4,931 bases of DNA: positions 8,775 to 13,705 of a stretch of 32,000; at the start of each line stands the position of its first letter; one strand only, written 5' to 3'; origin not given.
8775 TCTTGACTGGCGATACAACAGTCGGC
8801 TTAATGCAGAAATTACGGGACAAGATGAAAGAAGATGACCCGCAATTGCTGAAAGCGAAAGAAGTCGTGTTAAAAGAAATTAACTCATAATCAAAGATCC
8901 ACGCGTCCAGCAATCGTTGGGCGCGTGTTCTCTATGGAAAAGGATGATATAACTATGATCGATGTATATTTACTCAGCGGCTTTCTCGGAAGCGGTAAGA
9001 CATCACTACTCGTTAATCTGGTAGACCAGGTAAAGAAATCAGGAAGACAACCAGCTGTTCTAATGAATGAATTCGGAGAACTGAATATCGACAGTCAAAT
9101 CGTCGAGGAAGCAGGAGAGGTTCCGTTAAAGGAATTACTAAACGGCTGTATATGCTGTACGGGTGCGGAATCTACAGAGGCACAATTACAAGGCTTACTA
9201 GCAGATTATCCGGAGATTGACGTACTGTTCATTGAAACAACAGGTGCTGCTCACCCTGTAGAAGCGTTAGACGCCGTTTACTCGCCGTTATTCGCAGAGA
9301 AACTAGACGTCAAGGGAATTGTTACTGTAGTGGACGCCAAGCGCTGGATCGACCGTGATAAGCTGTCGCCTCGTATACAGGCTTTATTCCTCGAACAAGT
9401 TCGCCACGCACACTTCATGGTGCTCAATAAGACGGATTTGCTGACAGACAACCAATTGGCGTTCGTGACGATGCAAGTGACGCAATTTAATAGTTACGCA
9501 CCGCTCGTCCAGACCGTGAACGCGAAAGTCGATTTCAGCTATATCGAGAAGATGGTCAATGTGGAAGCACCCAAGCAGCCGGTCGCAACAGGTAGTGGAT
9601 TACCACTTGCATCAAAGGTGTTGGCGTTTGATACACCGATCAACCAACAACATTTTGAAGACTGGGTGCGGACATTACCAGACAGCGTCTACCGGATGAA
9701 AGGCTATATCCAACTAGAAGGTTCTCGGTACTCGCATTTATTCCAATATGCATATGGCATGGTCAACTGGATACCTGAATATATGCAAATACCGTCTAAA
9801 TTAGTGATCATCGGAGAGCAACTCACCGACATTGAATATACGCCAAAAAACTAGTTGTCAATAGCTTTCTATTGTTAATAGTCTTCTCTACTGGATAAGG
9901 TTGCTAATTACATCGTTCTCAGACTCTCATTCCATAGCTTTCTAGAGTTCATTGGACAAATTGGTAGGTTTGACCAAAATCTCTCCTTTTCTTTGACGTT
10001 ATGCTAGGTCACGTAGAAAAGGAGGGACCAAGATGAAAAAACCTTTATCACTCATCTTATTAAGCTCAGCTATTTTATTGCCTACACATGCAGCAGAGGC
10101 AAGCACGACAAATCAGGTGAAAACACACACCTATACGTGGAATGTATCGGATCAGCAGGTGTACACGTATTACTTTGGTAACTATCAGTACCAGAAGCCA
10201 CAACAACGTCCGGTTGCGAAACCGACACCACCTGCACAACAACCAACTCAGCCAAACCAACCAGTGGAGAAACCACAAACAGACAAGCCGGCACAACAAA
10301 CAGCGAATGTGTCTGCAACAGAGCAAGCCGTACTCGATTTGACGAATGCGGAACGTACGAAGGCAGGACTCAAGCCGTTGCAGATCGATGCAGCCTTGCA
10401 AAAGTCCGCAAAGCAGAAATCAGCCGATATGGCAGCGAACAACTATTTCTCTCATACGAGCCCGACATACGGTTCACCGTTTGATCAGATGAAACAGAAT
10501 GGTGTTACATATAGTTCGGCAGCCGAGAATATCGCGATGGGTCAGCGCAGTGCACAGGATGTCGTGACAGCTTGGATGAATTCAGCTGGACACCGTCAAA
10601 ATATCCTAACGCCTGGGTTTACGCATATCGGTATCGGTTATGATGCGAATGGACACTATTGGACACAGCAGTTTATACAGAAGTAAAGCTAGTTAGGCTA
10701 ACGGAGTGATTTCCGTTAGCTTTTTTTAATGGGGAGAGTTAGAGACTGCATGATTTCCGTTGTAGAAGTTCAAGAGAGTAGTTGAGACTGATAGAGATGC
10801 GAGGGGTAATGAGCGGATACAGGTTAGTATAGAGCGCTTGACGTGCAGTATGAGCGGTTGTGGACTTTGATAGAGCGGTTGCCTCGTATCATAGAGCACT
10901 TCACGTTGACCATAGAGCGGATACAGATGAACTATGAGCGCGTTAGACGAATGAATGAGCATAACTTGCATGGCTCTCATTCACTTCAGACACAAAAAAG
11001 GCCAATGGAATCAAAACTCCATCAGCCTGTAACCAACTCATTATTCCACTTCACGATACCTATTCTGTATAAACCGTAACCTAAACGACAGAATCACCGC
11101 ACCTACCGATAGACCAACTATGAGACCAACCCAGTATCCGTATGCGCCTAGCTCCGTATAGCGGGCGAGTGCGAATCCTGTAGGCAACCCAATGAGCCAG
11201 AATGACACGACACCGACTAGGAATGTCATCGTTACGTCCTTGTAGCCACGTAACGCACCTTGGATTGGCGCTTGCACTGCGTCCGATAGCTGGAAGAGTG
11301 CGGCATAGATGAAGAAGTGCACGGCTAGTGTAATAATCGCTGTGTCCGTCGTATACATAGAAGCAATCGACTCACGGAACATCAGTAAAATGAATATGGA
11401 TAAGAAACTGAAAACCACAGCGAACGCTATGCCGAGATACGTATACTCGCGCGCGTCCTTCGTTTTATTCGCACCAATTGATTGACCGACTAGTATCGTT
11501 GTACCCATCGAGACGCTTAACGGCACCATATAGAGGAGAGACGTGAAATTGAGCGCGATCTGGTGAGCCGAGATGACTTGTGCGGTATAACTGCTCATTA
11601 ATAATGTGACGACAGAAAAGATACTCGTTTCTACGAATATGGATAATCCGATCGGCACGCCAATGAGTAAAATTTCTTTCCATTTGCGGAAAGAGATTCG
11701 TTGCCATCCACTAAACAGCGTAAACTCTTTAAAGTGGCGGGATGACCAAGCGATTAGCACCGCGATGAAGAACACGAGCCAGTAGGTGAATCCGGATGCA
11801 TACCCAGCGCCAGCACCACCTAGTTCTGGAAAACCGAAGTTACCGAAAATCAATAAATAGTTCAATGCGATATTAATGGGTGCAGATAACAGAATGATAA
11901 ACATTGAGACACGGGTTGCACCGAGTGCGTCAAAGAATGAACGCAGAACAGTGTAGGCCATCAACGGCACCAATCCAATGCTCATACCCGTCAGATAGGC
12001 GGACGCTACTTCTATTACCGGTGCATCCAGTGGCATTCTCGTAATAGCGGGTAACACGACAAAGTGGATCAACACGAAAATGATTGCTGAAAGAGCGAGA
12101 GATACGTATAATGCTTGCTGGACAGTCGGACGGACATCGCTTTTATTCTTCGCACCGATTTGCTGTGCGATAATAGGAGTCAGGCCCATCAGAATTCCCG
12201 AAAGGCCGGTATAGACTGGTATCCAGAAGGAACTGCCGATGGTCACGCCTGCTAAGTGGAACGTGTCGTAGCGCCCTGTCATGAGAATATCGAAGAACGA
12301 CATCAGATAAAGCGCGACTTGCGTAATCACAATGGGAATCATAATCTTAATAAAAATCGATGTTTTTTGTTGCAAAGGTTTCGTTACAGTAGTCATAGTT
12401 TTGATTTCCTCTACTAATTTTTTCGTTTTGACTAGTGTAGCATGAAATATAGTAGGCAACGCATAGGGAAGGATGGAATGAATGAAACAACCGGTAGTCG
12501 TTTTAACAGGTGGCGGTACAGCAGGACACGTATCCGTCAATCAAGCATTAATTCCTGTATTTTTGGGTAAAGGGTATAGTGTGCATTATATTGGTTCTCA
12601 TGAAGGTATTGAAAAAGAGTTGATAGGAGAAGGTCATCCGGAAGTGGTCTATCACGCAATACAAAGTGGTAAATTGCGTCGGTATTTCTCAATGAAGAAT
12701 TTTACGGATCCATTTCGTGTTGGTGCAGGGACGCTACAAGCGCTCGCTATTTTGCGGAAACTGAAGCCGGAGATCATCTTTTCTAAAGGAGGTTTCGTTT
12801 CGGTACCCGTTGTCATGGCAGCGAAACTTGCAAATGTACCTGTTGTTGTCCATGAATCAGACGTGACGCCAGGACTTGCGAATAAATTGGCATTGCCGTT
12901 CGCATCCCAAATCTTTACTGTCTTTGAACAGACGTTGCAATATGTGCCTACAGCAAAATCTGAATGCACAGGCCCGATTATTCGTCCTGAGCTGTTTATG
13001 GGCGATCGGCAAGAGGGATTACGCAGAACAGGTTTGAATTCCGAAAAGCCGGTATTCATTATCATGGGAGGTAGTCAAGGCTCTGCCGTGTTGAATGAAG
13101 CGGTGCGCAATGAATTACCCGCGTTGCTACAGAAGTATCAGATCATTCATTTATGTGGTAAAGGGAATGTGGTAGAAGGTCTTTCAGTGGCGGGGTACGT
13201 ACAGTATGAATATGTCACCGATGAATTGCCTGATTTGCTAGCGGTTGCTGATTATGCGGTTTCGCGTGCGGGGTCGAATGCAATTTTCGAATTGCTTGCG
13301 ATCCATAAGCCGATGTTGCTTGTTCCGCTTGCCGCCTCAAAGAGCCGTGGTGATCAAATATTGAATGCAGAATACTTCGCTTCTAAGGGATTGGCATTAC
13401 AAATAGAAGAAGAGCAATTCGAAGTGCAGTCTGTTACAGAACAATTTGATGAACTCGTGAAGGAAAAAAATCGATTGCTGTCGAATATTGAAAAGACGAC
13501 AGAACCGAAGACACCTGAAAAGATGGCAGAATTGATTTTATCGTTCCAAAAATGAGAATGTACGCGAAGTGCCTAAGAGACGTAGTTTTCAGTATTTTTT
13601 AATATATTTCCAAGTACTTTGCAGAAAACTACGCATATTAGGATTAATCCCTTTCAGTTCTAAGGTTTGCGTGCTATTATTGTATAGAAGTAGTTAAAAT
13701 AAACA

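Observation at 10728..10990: Intergenic element with eight GAGCG boxes phased at 21 bp (copy 1)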

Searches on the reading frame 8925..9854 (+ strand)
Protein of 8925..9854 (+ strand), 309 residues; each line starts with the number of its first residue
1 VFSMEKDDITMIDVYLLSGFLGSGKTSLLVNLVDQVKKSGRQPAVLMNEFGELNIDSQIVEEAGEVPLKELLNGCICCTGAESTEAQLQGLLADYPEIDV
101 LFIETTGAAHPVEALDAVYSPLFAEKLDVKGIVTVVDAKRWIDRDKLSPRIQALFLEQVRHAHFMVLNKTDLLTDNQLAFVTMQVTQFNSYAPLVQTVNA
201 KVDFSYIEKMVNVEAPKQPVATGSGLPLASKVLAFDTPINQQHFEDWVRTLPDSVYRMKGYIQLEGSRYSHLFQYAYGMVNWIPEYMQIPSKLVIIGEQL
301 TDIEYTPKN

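Call 21: search_protein_families(library=pfam, proteins=[window:8925-9854:+])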
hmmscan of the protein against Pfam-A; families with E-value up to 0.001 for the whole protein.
window:8925-9854:+ (309 aa): 2 families
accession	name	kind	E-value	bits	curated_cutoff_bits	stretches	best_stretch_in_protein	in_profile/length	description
PF02492.25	cobW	-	8.7e-48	162.7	20.7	1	14-195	2-179/180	CobW/HypB/UreG, nucleotide-binding domain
PF07683.19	CobW_C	-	3.7e-12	46.4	22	1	230-300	3-81/94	Cobalamin synthesis protein cobW C-terminal domain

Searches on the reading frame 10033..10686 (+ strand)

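Call 21: search_protein_families(library=pfam, proteins=[window:10033-10686:+])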
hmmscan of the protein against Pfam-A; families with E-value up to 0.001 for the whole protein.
window:10033-10686:+ (217 aa): 1 family
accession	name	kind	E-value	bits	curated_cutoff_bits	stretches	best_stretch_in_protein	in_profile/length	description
PF00188.32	CAP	-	2.7e-25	89.9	21.1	1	101-214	1-117/117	Cysteine-rich secretory protein family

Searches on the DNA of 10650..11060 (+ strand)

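Call 15: search_rna_families(source=window, start=10650, end=11060, threshold=evalue, max_evalue=10)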
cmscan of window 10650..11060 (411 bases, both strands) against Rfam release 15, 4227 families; matches with E-value up to 10: 2.
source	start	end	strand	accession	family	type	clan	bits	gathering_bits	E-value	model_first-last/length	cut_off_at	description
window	10650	10729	+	RF00378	Qrr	Gene; sRNA;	-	17.1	50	1.3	25-108/108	5'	Qrr RNA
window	11009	11037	-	RF02288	TtnuCD11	Gene; snRNA; snoRNA; CD-box;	-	13.1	70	1.8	50-74/74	no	Tetrahymena snoRNA TtnuCD11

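Call 16: search_dna_similar(query=window:10780-10990:+, collection=plasmids, mode=distant, max_evalue=0.01)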
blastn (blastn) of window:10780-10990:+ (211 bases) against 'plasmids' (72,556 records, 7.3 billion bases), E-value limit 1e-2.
No match.

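Call 87: search_dna_similar(query=window:10780-11000:+, collection=phages, mode=distant, max_evalue=1)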
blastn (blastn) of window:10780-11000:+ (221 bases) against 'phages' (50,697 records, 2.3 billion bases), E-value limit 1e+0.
No match.

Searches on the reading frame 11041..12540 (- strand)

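Call 21: search_protein_families(library=pfam, proteins=[window:11041-12540:-])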
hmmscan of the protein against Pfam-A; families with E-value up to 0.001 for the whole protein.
window:11041-12540:- (499 aa): 1 family
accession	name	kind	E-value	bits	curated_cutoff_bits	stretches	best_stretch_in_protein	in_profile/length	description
PF01554.23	MatE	-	8.2e-66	221.1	24.9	2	296-456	1-160/161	MatE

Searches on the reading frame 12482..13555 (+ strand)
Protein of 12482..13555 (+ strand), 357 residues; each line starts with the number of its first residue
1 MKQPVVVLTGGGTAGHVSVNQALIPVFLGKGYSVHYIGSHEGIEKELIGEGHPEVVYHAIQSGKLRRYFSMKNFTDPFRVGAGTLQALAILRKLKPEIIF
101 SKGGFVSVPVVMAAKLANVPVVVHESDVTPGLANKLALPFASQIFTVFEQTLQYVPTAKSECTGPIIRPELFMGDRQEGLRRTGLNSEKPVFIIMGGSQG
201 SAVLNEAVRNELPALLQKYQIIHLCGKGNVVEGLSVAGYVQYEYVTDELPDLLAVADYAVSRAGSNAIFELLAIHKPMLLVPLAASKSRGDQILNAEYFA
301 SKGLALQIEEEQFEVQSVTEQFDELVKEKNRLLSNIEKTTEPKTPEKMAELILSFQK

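Call 21: search_protein_families(library=pfam, proteins=[window:12482-13555:+])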
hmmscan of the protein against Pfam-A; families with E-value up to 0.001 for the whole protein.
window:12482-13555:+ (357 aa): 3 families
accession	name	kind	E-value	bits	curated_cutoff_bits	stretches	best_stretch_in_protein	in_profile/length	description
PF03033.26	Glyco_transf_28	-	4.1e-35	121.3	26.2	1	6-145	1-138/139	Glycosyltransferase family 28 N-terminal domain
PF04101.22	Glyco_tran_28_C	-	6.5e-30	104.8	22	1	193-339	3-154/166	Glycosyltransferase family 28 C-terminal domain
PF13528.12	Glyco_trans_1_3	-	0.00077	19.2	25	0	212-319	209-315/322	Glycosyl transferase family 1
